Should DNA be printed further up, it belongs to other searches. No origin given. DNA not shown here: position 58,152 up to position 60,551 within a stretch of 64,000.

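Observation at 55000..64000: Lower-GC island encoding a TPR membrane protein and two large proteins with PD-(D/E)xK/NERD-like C-termini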

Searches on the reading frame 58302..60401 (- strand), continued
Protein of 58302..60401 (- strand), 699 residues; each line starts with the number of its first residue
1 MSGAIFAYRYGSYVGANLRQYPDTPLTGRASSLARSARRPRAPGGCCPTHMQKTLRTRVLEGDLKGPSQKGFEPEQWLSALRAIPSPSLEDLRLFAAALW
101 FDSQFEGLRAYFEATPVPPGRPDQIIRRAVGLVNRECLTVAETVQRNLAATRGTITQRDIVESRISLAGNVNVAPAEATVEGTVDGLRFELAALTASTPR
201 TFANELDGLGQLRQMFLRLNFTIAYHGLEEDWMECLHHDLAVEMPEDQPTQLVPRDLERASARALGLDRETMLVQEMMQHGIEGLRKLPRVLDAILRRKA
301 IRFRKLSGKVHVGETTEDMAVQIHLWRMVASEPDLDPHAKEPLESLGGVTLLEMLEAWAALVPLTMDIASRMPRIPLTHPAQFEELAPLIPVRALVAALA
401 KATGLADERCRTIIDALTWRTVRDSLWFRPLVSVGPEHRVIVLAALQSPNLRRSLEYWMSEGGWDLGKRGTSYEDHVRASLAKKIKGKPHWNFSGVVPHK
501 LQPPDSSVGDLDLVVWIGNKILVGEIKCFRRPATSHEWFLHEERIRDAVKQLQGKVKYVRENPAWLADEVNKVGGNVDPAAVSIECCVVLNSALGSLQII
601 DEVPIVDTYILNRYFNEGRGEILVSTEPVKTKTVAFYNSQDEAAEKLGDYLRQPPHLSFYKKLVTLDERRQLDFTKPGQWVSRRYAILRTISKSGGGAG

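Call 74: list_cluster_members(proteins=[P0011, P0012, P0014, P0017, P0024, P0027, P0033, P0046, P0060, P0089])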
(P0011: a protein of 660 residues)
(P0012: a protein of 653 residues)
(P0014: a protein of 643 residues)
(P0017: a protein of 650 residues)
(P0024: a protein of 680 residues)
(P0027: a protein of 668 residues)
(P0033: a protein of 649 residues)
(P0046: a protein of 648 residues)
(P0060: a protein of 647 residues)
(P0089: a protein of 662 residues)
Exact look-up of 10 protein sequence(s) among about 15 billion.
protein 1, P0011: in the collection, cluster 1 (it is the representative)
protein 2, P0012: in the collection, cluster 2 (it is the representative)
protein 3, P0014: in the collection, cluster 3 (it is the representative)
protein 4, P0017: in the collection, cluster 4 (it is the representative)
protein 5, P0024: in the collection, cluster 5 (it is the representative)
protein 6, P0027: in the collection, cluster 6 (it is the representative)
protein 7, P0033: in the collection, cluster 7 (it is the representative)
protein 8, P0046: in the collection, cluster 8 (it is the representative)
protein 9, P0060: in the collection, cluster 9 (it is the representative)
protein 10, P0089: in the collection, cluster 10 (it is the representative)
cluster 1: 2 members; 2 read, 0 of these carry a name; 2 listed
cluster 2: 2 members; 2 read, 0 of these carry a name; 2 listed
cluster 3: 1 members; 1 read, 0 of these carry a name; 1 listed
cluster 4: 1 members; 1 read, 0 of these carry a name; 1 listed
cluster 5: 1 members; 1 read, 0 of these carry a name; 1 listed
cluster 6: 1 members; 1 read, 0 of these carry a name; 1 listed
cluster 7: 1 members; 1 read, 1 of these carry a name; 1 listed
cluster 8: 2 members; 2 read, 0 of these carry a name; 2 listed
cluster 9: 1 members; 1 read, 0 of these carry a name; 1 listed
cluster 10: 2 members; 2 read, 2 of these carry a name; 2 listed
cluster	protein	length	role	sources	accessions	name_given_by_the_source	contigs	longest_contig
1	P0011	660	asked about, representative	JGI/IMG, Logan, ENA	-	-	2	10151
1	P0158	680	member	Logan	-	-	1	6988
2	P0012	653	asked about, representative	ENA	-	-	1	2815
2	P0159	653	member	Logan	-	-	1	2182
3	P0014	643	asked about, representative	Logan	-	-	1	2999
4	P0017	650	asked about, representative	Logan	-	-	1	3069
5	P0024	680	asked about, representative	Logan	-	-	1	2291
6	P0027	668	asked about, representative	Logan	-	-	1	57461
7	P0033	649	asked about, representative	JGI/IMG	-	hypothetical protein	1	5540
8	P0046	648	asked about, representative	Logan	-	-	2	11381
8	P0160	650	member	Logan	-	-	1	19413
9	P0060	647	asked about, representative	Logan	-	-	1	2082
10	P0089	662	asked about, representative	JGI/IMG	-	hypothetical protein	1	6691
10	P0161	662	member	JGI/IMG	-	hypothetical protein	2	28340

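Call 75: find_encoding_contigs(protein=P0027, flank=10000, max_places=2)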
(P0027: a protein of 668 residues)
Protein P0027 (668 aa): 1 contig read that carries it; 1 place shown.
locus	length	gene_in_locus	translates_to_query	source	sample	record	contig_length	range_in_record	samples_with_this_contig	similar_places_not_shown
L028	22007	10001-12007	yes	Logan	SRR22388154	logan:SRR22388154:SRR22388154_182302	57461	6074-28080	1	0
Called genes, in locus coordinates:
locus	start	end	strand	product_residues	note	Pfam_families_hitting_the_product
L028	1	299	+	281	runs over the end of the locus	PF12684:DUF3799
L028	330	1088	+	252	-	PF13479:AAA_24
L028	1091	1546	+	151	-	PF05037:DUF669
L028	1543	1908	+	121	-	-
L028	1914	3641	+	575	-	PF00270:DEAD, PF04851:ResIII, PF13604:AAA_30 (faint), PF00271:Helicase_C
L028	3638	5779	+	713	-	PF09250:Prim-Pol, PF08708:PriCT_1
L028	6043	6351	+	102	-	-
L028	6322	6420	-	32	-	-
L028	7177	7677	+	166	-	PF04471:Mrr_cat, PF22722:NA-iREase1, PF13156:Mrr_cat_2 (weak)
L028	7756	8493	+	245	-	-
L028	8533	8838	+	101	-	-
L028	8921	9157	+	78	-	PF12728:HTH_17 (weak)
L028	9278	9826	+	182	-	-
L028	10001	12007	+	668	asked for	-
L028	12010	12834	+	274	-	PF06114:Peptidase_M78 (weak)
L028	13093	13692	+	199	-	-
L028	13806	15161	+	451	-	PF02195:ParB_N, PF01555:N6_N4_Mtase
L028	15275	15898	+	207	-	-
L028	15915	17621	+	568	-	PF05876:GpA_ATPase, PF20454:GpA_nuclease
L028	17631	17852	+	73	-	-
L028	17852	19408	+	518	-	PF05136:Phage_portal_2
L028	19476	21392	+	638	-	PF04586:Peptidase_S78 (weak), PF05065:Phage_capsid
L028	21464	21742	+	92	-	-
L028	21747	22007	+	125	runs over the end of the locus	-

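Call 76: find_encoding_contigs(protein=P0161, flank=10000, max_places=2)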
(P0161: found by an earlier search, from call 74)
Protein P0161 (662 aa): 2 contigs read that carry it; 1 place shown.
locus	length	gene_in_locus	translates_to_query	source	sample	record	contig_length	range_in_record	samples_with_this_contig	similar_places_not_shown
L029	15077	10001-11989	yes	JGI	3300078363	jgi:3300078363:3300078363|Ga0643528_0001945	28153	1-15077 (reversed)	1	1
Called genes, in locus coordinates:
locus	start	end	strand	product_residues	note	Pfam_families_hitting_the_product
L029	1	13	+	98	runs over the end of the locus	-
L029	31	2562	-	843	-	PF00069:Pkinase, PF07714:PK_Tyr_Ser-Thr, PF14559:TPR_19 (faint), PF07719:TPR_2 (faint)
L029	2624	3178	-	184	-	PF07638:Sigma70_ECF, PF08281:Sigma70_r4_2 (weak), PF04545:Sigma70_r4 (weak)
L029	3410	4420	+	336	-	-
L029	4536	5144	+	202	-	-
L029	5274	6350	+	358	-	PF07676:PD40 (faint), PF23381:Beta-prop_IFT122_1st (faint), PF23414:Beta-prop_EML_2 (faint), PF25174:Beta-prop_THOC3 (faint), PF26550:Tricorn_2nd (faint)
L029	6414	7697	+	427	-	-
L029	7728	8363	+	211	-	-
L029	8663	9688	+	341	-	PF00154:RecA_N, PF08423:Rad51, PF13481:AAA_25 (faint), PF06745:ATPase (faint), PF01637:ATPase_2 (weak), PF21096:RecA_C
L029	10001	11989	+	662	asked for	-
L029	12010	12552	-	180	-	PF00589:Phage_integrase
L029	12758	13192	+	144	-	PF00717:Peptidase_S24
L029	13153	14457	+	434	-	PF00817:IMS, PF11798:IMS_HHH (faint), PF11799:IMS_C, PF13438:DUF4113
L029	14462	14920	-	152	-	PF20274:cREC_REC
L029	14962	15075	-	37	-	?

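Call 77: find_encoding_contigs(protein=P0160, flank=8000, max_places=2)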
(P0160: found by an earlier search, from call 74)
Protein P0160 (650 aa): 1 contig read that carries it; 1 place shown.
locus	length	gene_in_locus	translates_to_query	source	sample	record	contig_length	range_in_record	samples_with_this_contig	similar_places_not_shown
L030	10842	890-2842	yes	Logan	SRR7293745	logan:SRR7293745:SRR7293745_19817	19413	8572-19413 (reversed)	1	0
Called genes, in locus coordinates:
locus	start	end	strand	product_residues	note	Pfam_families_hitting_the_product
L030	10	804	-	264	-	PF01966:HD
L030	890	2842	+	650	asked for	-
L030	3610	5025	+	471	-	PF13432:TPR_16 (faint), PF00515:TPR_1 (faint), PF07719:TPR_2 (faint), PF13174:TPR_6 (faint), PF13428:TPR_14 (faint)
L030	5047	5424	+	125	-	-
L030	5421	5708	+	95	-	-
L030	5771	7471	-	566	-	PF13924:Lipocalin_5 (weak), PF21810:DUF6880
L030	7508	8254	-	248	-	PF00561:Abhydrolase_1, PF12697:Abhydrolase_6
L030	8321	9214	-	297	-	-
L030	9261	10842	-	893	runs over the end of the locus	PF07696:7TMR-DISMED2, PF07695:7TMR-DISM_7TM, PF02518:HATPase_c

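Call 78: find_encoding_contigs(protein=P0011, flank=8000, max_places=2)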
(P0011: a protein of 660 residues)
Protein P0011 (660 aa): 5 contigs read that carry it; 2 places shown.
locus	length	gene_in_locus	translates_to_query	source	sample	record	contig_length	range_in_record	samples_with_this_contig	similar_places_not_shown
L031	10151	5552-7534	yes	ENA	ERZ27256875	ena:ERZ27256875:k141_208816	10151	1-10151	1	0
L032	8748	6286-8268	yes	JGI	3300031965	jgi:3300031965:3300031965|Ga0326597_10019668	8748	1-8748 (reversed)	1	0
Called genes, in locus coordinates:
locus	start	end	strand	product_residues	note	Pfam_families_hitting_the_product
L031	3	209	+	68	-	?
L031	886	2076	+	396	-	PF18870:HEPN_RES_NTD1, PF08808:RES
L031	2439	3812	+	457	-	PF13676:TIR_2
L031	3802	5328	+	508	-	-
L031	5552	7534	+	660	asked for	-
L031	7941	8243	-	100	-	-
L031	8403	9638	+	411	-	-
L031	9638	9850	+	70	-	-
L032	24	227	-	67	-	PF09962:DUF2196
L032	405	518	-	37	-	-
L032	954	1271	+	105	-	-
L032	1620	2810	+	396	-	PF18870:HEPN_RES_NTD1, PF08808:RES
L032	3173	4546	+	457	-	PF13676:TIR_2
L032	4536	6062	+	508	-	-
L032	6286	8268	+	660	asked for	-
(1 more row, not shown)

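Call 85: predict_structure(alignment_id=A4)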
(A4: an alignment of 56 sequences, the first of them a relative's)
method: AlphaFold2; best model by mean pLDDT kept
length: 649 residues; sequences in the alignment: 56
mean_pLDDT: 92.8   pTM: 0.92
mean pLDDT of the five models: 92.8, 92.1, 92.1, 91.3, 90.7
residues with pLDDT >= 90: 549; 70-90: 69; 50-70: 23; < 50: 8
segments of 3 or more residues with pLDDT < 50: 644-649
pLDDT, mean of each block of 10 residues (from residue 1): 93 96 98 97 98 97 93 96 97 92 81 87 91 97 85 79 96 97 96 95 95 93 89 87 89 61 95 95 95 98 98 95 86 95 98 98 98 97 97 96 97 95 97 94 96 98 98 98 95 97 98 98 97 98 95 97 95 68 92 98 92 92 94 91 45
secondary structure, 60 per line:
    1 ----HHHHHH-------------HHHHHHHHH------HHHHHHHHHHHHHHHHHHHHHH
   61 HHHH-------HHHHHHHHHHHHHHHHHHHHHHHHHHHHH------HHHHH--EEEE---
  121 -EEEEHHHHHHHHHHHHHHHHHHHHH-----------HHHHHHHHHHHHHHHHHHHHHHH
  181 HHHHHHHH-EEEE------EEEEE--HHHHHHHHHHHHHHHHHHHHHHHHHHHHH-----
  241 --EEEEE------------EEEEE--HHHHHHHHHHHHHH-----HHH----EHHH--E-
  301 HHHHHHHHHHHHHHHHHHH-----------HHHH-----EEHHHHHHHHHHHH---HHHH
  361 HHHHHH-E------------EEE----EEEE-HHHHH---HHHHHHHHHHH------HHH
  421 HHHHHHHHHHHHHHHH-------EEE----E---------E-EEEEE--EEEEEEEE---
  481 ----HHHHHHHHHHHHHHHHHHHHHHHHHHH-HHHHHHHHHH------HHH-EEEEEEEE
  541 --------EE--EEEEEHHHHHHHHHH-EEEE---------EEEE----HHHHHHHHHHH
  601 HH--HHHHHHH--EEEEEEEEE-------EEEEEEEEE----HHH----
elements in order: H5-10 H24-32 H39-64 H72-100 H107-111 E114-117 E122-125 H126-146 H158-188 E190-193 E200-204 H207-235 E243-247 E260-264 H267-280 H301-319 H331-334 H342-353 H357-366 E381-383 E388-391 H393-397 H401-411 H418-436 E444-446 E463-467 E470-477 H485-511 H513-522 E533-540 E553-557 H558-567 E569-572 E582-585 H590-602 H605-611 E614-622 E630-638

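Call 88: fold_search(model_id=the predicted structure, library=pdb)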
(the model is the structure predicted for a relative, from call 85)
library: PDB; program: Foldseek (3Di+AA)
matches with E <= 10: 119; with E <= 0.001: 0
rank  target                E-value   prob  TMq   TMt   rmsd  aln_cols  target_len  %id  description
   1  5aww_Y                2.7e-01  0.08  0.11  0.15  24.3       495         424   13  Precise Resting State of Thermus thermophilus SecYEG (released 2015-11-25)
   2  3fov                  2.8e-01  0.97  0.11  0.54   5.4       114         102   15  Crystal structure of protein RPA0323 of unknown function from Rhodopseudomonas palustris (released 2009-01-13)
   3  6w08_B                3.0e-01  0.06  0.08  0.12  30.8       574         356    7  Crystal Structure of Motility Associated Killing Factor E from Vibrio cholerae (released 2020-03-11)
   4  9dou_A                3.9e-01  0.08  0.10  0.08  17.1       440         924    9  Taeniopygia guttata R2 retrotransposon (R2Tg) initiating target-primed reverse transcription (released 2025-05-21)
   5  8zsb_A                4.1e-01  0.04  0.08  0.13  20.8       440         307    9  Cryo-EM structure of human ZnT1, in the absence of zinc, determined in outward-facing conformation (released 2024-08-21)
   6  8gh6_A                5.9e-01  0.14  0.12  0.09  16.1       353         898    9  Bombyx mori R2 retrotransposon initiating target-primed reverse transcription (released 2023-04-05)
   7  7n46                  1.0e+00  0.04  0.09  0.13  21.3       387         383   11  ADP-binding state of the nucleotide-binding domain of Hsp70 DnaK (released 2023-07-05)
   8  7usd_B                1.0e+00  0.01  0.06  0.04  30.6       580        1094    8  Cryo-EM structure of D-site Rac1-bound WAVE Regulatory Complex (released 2022-09-21)
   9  2okf_A                1.2e+00  0.20  0.10  0.33   6.4       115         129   13  CRYSTAL STRUCTURE OF A FDXN ELEMENT EXCISION CONTROLLING FACTOR PROTEIN (AVA_3312) FROM ANABAENA VARIABILIS AT 1.60 A  (released 2007-01-30)
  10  9hny_DC               1.2e+00  0.02  0.08  0.06  32.2       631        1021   11  Mitoribosomal small subunit in complex with Mettl15 and Mettl17 (released 2025-03-26)
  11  1fur_A                1.3e+00  0.06  0.11  0.14  20.7       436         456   11  FUMARASE MUTANT H188N WITH BOUND SUBSTRATE L-MALATE AT PUTATIVE ACTIVATOR SITE (released 1997-07-23)
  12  7e8r                  1.4e+00  0.04  0.11  0.17  18.9       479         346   10  EcoT38I restriction endonuclease (released 2022-03-02)
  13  2inb                  1.5e+00  0.38  0.11  0.41   4.8       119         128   10  Crystal structure of an XisH family protein (ZP_00107633.1) from Nostoc punctiforme PCC 73102 at 1.60 A resolution (released 2006-10-24)
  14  8zsz_A                1.5e+00  0.02  0.07  0.12  23.1       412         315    9  Cryo-EM structure of human ZnT1, in the presence of zinc, determined in outward-facing conformation (released 2024-08-21)
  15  9nl2_A                1.6e+00  0.06  0.12  0.08  15.8       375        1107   11  Structure of R2 retrotransposon protein from Platysternon megacephalum initiating target-primed reverse transcription (released 2025-06-18)
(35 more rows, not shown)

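Call 102: fold_search(model_id=the predicted structure, library=viral)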
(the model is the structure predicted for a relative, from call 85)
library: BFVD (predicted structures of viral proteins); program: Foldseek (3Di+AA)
matches with E <= 10: 192; with E <= 0.001: 0
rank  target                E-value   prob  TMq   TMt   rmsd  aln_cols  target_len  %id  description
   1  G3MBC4                1.6e-02  1.00  0.14  0.28  14.8       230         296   11  Gp54 [Bacillus phage G]
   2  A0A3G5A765            2.4e-02  0.21  0.13  0.14  26.1       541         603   11  C2H2-type domain-containing protein [Harvfovirus sp.]
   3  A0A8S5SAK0            1.2e-01  0.16  0.10  0.16  17.7       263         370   10  Competence protein [Siphoviridae sp. ctgaY24]
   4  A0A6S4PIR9            1.7e-01  0.06  0.07  0.06  24.8       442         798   10  Uncharacterized protein [uncultured phage_MedDCM-OCT-S31-C1]
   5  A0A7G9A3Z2            1.8e-01  0.35  0.12  0.23  16.6       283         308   10  Uncharacterized protein [Bacteriophage sp.]
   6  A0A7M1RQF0            2.2e-01  0.21  0.11  0.19  16.8       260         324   10  Exonuclease [uncultured phage cr52_1]
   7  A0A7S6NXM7            2.4e-01  0.23  0.11  0.26  13.3       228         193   10  Uncharacterized protein [Bathycoccus sp. RCC716 virus 1]
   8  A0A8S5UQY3            3.9e-01  0.20  0.13  0.20  17.5       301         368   11  Exodeoxyribonuclease 8 [Podoviridae sp. ctQyH19]
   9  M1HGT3                4.5e-01  0.28  0.09  0.13   8.3       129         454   13  (no name in the UniProt tables at hand)
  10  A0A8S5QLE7            5.7e-01  0.94  0.13  0.28   4.5       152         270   13  Restriction endonuclease [Siphoviridae sp. ctVCm11]
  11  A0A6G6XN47            5.7e-01  0.44  0.10  0.26   6.8       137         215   12  (no name in the UniProt tables at hand)
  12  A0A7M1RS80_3          5.7e-01  0.04  0.08  0.05  24.7       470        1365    8  (no name in the UniProt tables at hand)
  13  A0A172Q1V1            5.9e-01  0.23  0.11  0.29  13.9       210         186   12  Uncharacterized protein [Escherichia phage MX01]
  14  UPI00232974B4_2       5.9e-01  0.06  0.09  0.06  20.1       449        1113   10  (no name look-up for this kind of identifier)
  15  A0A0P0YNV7            6.8e-01  0.69  0.08  0.33   3.5        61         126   21  (no name in the UniProt tables at hand)
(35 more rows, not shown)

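Call 105: search_dna_similar(query=P0006, collection=plasmids, mode=protein, max_evalue=0.001, max_rows=15)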
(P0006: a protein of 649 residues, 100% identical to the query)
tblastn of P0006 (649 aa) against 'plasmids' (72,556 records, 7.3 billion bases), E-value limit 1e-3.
Records with a match: 7; places in all: 7; records where one place covers at least 80% of the query: 2.
Best place of each record, by identity: <60% 7.
By first word of the organism name: Bacillus 3; Rhizobium 2; Alteromonas 1; Klebsiella 1.
By predicted mobility (MOB-suite, as given by PLSDB): non-mobilizable 6; conjugative 1.
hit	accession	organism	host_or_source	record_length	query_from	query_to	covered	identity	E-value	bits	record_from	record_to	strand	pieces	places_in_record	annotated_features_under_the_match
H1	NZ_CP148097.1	Rhizobium sp. T1470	Medicago sativa,cell culture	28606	1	618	95%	22.9%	5e-11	74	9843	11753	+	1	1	hypothetical protein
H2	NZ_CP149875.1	Rhizobium sp. T1473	Medicago sativa,Cell Culture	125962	1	618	95%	22.9%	5e-11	74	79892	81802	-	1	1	hypothetical protein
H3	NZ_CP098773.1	Alteromonas macleodii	mixed culture,gracilaria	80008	298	608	48%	26.0%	6e-19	100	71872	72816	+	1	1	hypothetical protein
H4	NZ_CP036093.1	Bacillus toyonensis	cell culture,soil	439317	316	608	45%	24.8%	2e-10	72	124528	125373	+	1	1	hypothetical protein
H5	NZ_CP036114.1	Bacillus toyonensis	-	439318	316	608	45%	24.8%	2e-10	72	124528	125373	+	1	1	hypothetical protein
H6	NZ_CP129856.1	Klebsiella pneumoniae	Homo sapiens,whole organism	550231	285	614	51%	22.0%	2e-9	69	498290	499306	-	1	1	hypothetical protein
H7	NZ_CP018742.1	Bacillus cereus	Salad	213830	354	609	39%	20.5%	6e-5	54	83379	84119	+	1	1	hypothetical protein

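Call 106: search_dna_similar(query=P0027, collection=phages, mode=protein, max_evalue=0.001, max_rows=15)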
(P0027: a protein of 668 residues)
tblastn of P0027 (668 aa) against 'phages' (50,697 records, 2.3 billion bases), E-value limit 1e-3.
No match.

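Call 107: get_annotated_region(hit=H1, flank=6000)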
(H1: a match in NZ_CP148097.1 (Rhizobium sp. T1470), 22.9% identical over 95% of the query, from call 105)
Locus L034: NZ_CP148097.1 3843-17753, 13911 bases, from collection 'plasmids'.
description: Rhizobium sp. T1470 plasmid unnamed2, complete sequence
organism: Rhizobium sp. T1470 (NCBI taxid 555320)
taxonomy: Bacteria; Pseudomonadota; Alphaproteobacteria; Hyphomicrobiales; Rhizobiaceae; Rhizobium; Rhizobium sp. T1470
host: -; source: Medicago sativa,cell culture; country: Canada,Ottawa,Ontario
typing (MOB-suite, as given by PLSDB): non-mobilizable; mating-pair formation MPF_T
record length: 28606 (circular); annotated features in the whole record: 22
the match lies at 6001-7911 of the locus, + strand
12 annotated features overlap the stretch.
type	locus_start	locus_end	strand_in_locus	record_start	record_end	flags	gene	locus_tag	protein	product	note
CDS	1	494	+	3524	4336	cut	-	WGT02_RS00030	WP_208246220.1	IS5 family transposase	-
CDS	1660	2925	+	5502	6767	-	ltrA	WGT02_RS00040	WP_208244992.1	group II intron reverse transcriptase/maturase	GO:0000373 - Group II intron splicing [Evidence IEA]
CDS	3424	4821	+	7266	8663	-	ltrA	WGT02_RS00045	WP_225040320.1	group II intron reverse transcriptase/maturase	GO:0000373 - Group II intron splicing [Evidence IEA]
CDS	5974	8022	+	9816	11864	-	-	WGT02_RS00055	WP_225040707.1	hypothetical protein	-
CDS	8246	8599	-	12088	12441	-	-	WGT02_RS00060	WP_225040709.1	MarR family transcriptional regulator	-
CDS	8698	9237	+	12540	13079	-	-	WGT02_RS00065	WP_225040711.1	hypothetical protein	-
CDS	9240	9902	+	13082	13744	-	-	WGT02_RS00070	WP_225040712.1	transglycosylase SLT domain-containing protein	-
CDS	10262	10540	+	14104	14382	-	-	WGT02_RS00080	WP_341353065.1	type IV secretion system protein VirB3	-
CDS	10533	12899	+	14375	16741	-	-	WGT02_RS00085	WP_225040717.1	VirB4 family type IV secretion system protein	-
CDS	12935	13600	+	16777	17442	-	virB5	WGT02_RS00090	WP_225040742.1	P-type DNA transfer protein VirB5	-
CDS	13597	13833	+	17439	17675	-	-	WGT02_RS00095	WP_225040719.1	EexN family lipoprotein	-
CDS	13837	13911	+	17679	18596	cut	-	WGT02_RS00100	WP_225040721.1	type IV secretion system protein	GO:0030255 - protein secretion by the type IV secretion system [Evidence IEA]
